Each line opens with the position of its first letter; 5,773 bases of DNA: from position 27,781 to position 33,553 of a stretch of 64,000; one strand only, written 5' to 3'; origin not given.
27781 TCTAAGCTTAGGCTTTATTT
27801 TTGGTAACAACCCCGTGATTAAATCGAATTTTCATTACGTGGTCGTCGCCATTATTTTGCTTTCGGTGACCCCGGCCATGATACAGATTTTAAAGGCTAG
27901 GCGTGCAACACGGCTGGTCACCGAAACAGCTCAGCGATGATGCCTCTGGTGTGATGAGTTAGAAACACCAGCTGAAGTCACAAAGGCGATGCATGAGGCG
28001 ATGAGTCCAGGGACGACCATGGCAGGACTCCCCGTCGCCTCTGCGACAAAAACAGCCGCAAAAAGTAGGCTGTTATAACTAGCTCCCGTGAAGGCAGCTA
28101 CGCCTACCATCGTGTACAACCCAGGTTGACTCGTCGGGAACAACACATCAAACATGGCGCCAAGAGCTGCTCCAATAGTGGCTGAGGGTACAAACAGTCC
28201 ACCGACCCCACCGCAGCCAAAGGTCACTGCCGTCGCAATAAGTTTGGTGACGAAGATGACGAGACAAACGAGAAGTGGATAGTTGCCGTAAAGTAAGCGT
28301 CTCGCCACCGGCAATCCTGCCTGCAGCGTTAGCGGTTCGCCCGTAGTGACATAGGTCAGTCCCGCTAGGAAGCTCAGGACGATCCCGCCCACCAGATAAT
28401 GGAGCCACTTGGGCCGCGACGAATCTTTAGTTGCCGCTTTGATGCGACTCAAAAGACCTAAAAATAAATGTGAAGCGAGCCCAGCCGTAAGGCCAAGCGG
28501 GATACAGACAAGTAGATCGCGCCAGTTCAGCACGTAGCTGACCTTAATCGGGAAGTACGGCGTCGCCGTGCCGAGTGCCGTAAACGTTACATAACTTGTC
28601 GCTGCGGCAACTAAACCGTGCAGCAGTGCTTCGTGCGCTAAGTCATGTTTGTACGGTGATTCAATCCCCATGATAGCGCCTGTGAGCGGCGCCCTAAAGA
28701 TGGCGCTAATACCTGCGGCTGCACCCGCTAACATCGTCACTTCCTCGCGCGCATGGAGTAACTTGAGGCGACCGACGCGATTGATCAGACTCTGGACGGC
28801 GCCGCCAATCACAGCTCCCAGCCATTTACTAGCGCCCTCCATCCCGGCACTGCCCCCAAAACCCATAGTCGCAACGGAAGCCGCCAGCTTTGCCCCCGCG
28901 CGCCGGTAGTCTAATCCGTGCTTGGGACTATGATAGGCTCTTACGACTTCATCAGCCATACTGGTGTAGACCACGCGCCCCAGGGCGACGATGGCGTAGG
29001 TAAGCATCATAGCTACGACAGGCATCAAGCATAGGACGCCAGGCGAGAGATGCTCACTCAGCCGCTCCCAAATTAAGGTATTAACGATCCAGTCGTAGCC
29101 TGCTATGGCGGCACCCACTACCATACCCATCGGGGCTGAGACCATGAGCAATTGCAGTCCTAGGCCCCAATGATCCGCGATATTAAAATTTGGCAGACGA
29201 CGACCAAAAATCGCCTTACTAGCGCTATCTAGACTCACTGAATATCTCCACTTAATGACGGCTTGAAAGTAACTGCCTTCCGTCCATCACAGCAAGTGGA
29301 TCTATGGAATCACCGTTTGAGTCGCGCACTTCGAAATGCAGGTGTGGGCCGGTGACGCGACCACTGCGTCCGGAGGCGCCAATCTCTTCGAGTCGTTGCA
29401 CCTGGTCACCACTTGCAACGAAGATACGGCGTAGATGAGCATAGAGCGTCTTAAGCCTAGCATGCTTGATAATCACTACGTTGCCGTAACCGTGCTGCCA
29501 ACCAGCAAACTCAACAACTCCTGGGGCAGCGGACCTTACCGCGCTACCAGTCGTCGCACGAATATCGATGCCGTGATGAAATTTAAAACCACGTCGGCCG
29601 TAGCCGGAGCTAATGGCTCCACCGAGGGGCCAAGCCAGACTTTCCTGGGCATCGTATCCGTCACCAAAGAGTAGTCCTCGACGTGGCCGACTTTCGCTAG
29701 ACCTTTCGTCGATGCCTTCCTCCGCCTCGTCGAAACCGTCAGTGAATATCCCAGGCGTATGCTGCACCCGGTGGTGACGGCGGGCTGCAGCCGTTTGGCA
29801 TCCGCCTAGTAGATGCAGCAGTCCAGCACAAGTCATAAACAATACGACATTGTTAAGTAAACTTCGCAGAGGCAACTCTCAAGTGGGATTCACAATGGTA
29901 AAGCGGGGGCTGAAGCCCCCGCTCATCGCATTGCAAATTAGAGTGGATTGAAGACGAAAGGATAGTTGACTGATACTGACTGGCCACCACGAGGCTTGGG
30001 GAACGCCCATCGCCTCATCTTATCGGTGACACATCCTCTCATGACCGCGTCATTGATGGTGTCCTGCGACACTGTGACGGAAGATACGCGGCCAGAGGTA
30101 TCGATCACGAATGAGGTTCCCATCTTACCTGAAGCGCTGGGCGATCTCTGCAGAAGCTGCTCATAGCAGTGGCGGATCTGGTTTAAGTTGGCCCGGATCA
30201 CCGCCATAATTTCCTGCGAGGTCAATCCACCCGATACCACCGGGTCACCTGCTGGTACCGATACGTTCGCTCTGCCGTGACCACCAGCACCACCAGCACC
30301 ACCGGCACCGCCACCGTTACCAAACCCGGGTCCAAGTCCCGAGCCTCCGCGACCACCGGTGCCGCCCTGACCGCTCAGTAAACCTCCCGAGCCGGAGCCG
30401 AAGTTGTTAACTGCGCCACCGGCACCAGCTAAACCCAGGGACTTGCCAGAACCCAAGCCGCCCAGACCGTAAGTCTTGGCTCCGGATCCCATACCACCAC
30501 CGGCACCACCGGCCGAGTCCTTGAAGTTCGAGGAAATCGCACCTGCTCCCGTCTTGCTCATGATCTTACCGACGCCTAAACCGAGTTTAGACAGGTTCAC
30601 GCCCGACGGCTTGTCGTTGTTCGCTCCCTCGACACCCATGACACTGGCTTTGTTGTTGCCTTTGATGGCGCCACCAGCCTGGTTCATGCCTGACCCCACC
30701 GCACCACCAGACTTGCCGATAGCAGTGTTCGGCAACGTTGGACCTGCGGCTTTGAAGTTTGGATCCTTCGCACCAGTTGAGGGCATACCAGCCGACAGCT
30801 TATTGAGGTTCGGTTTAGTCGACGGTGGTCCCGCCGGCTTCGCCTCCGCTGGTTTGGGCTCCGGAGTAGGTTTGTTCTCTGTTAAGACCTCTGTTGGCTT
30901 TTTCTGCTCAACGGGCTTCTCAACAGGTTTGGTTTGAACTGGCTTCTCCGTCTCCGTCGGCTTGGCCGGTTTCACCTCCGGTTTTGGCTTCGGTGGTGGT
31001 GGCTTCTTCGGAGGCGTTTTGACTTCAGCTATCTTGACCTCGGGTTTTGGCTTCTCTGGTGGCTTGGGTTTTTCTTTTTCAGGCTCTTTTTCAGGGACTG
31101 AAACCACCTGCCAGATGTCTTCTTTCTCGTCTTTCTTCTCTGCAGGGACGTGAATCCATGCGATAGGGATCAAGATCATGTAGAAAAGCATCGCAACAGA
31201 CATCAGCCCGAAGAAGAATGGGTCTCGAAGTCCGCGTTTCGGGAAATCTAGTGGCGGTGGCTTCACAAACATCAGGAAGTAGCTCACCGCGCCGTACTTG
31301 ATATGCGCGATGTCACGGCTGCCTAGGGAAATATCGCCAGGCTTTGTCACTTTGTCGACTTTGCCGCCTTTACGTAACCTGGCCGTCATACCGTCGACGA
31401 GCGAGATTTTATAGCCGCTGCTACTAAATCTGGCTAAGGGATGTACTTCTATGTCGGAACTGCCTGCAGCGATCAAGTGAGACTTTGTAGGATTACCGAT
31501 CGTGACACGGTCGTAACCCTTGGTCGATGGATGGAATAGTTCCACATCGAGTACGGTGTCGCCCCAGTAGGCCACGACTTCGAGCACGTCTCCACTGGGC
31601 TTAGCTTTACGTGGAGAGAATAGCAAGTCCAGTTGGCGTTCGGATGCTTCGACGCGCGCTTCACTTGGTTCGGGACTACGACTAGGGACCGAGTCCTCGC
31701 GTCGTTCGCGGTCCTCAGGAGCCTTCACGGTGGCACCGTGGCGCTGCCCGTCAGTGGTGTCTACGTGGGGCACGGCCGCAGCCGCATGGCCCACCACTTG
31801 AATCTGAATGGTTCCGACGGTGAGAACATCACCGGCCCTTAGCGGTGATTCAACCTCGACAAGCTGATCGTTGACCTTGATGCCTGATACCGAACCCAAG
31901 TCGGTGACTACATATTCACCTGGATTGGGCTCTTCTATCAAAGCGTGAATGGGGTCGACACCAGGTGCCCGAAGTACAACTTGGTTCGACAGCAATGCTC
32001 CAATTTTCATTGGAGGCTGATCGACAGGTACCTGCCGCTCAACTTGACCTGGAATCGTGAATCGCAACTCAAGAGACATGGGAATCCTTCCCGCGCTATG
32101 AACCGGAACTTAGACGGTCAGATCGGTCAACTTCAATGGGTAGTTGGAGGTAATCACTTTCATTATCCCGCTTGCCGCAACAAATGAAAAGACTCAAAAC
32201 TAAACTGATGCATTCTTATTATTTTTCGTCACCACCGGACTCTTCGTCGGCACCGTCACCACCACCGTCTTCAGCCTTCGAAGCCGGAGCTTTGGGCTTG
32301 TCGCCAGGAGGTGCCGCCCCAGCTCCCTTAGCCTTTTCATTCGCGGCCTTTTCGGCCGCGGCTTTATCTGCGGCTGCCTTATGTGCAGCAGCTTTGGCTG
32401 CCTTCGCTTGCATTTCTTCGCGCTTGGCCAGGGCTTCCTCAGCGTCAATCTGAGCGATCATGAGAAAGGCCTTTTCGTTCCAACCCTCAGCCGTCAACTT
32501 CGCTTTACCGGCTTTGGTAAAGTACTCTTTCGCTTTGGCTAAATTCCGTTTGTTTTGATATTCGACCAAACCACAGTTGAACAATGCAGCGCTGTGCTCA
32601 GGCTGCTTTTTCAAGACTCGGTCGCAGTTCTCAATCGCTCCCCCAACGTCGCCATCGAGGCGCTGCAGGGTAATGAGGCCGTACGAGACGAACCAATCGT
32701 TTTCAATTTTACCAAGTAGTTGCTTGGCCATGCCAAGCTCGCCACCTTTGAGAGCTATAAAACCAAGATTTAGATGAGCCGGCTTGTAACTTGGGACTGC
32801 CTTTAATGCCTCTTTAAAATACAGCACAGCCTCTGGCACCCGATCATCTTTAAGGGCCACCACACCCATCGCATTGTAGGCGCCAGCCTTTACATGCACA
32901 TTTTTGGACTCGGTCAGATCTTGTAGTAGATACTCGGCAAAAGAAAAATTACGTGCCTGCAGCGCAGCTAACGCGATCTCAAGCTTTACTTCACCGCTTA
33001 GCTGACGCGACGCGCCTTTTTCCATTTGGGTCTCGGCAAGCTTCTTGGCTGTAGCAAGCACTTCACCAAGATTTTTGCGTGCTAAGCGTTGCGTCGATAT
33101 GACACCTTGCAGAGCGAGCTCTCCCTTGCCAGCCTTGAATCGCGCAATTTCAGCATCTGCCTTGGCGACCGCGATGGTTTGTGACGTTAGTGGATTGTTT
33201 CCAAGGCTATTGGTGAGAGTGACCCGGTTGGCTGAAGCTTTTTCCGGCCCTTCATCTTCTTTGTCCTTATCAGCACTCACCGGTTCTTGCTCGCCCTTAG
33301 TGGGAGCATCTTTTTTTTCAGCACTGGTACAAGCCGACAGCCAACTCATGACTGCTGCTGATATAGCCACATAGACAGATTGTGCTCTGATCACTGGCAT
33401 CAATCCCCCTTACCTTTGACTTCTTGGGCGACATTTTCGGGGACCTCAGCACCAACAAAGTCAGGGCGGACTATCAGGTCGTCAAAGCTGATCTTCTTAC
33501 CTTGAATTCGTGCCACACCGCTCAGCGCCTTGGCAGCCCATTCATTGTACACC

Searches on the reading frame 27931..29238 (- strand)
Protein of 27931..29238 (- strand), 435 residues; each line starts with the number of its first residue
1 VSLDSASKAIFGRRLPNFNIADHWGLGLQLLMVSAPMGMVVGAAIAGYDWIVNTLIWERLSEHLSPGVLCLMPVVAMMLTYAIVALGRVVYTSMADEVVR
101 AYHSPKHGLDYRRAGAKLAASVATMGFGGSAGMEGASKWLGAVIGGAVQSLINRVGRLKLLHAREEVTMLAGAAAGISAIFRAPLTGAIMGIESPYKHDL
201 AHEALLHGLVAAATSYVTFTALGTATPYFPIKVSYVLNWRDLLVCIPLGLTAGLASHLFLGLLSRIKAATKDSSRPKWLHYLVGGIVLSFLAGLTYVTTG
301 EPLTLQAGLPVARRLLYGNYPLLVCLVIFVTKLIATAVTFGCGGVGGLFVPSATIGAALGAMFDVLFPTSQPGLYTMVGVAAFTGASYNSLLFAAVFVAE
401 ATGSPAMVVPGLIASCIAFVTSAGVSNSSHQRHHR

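Call 79: search_protein_families(library=ncbifam, proteins=[window:27931-29238:-], max_evalue=0.001)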
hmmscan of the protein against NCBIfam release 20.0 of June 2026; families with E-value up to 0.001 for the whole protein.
window:27931-29238:- (435 aa): 3 families
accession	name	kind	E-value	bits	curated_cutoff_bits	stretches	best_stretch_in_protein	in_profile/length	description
NF002505.0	PRK01862.1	equivalog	8.2e-30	104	482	1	117-429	121-426/577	ClcB-like voltage-gated chloride channel protein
NF003640.0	PRK05277.1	equivalog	2e-25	89.4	350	1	28-420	31-432/471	H(+)/Cl(-) exchange transporter ClcA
NF002437.0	PRK01610.1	equivalog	2.8e-14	53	425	1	109-434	106-424/429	voltage-gated ClC-type chloride channel ClcB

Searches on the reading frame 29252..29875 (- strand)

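Call 79: search_protein_families(library=ncbifam, proteins=[window:29252-29875:-], max_evalue=0.001)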
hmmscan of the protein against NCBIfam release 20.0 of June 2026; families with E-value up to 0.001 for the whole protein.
window:29252-29875:- (207 aa): 14 families
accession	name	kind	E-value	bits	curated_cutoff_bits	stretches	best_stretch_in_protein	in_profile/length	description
NF052530.1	Heli_ShapePgp3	exception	1.5e-23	83.3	300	1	78-197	139-264/270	peptidoglycan metallopeptidase Pgp3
NF050804.1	CellDivDipMCaul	equivalog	9e-23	80.9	900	1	80-185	507-615/634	cell division endopeptidase DipM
NF052336.1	PdgHdaseHSB100310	equivalog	7.5e-22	78.1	500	1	76-187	31-145/316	peptidoglycan hydrolase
NF041208.1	celldiv_DipM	equivalog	1.4e-19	70.7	740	1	80-187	298-408/419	cell division endopeptidase DipM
NF053825.1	PdgNdpepShyA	equivalog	4.5e-19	68.4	700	1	99-184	295-381/425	peptidoglycan DD-endopeptidase ShyA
NF008652.0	PRK11649.1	equivalog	7.9e-19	67.6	341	1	100-196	313-409/439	murein DD-endopeptidase MepM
NF053824.1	PdgNdpepShyC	equivalog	2.3e-17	63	700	1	98-183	294-380/429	peptidoglycan DD-endopeptidase ShyC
NF040883.1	amid_act_ActS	equivalog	2.1e-15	56.7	375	1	77-195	114-231/242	amidase activator ActS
NF008644.1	PRK11637.1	equivalog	6e-15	55.1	270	1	80-194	264-380/385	murein hydrolase activator EnvC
NF052529.1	PG_M23_Pgp6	exception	5.9e-13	48.3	600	1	99-195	334-430/452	peptidoglycan metallopeptidase Pgp6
NF008123.1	PRK10871.1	equivalog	5.3e-12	45.8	311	1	79-197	245-362/365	murein hydrolase activator NlpD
NF053738.1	S2SprSpoIIQBc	equivalog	8e-12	45.3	250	1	97-198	119-224/232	stage II sporulation protein SpoIIQ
NF047755.1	LIC_10271_M23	exception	8.1e-10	38.8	180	1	88-167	105-185/207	LIC_10271 family cell wall hydrolase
NF047657.1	CellWlHdaseLepto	equivalog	7.8e-08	32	400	1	80-167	106-196/221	hypothetical protein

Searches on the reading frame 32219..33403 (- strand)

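Call 42: search_protein_families(library=pfam, proteins=[window:32219-33403:-], max_evalue=0.001)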
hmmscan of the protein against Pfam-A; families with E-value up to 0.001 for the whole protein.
window:32219-33403:- (394 aa): 7 families
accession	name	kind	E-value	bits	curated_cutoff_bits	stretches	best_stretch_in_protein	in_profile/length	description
PF13432.12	TPR_16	-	1e-08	35.9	32.7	0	141-205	1-63/65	Tetratricopeptide repeat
PF00515.34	TPR_1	-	3.4e-07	30.2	27.8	0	175-205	3-33/34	Tetratricopeptide repeat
PF14559.12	TPR_19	-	3.7e-05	24.4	25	0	184-233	2-51/68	Tetratricopeptide repeat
PF13431.12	TPR_17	-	5.6e-05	23.5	24.4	0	195-228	1-34/34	Tetratricopeptide repeat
PF25062.1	ARM_TT21_N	-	0.00034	20.9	40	0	249-315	112-173/222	Tetratricopeptide repeat protein 21 N-terminal ARM repeat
PF13181.12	TPR_8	-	0.00063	20.2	25.7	0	282-298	11-27/34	Tetratricopeptide repeat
PF24575.1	TPR_Slam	-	0.00065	20.5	35.2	0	239-293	49-102/104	Surface lipoprotein assembly modifier, N-terminal TPR repeats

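Call 79: search_protein_families(library=ncbifam, proteins=[window:32219-33403:-], max_evalue=0.001)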
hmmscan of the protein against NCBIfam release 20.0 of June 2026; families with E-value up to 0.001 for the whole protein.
window:32219-33403:- (394 aa): 6 families
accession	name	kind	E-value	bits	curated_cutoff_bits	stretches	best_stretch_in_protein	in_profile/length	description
TIGR02917.1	PEP_TPR_lipo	equivalog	7.2e-08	30.8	312.2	1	136-232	430-524/899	XrtA/PEP-CTERM system TPR-repeat protein PrsT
NF033762.1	social_mot_Tgl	equivalog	2.7e-07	30.2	225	1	134-337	28-236/252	social motility TPR repeat lipoprotein Tgl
TIGR02521.1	type_IV_pilW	equivalog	6.9e-07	29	154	1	156-232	118-194/234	type IV pilus biogenesis/stability protein PilW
NF011492.0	PRK14900.1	equivalog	2.1e-05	22.6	1783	1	52-376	895-1027/1044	valine--tRNA ligase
NF033758.1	gliding_GltE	equivalog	3.7e-05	22.9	225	1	176-356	225-409/411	adventurous gliding motility TPR repeat lipoprotein GltE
NF040959.1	MamA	equivalog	0.00038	19.9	200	0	170-298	34-165/204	magnetosome protein MamA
